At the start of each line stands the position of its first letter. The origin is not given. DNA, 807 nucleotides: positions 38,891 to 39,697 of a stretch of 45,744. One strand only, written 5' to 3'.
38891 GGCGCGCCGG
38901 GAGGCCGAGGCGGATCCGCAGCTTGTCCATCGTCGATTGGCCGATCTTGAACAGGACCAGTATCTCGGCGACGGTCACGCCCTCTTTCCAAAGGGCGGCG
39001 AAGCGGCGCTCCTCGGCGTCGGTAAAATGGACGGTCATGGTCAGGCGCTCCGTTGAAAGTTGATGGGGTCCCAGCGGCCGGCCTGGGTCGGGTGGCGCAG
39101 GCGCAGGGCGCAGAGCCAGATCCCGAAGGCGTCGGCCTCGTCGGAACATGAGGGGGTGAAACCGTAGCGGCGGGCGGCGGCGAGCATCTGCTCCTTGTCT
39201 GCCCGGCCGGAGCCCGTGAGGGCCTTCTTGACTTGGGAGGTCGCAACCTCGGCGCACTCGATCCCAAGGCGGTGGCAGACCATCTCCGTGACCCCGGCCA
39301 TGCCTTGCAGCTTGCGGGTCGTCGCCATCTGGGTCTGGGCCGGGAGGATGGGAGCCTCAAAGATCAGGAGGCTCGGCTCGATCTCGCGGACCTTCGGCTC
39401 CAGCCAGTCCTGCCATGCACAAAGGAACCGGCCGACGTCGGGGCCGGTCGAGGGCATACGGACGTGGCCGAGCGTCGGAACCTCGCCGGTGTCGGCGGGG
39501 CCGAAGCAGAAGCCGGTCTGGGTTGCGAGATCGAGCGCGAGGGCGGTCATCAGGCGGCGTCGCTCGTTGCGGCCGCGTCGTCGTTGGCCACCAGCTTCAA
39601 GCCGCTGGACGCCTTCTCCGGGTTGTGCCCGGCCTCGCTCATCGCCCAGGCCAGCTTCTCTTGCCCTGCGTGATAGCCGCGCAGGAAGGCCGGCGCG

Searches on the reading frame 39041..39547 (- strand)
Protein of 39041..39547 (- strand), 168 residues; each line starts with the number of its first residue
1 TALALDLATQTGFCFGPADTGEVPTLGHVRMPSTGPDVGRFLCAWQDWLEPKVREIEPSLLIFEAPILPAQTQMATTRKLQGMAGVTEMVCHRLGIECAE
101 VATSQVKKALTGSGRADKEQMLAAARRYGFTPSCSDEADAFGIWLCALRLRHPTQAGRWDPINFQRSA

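Call 117: search_protein_families(library=pfam, proteins=[window:39041-39547:-], max_evalue=0.01)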
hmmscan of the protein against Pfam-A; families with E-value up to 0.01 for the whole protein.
window:39041-39547:- (168 aa): 1 family
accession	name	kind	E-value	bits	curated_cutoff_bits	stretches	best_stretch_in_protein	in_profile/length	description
PF02075.23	RuvC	-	2e-06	28.2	22.2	1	72-145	70-146/148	Crossover junction endodeoxyribonuclease RuvC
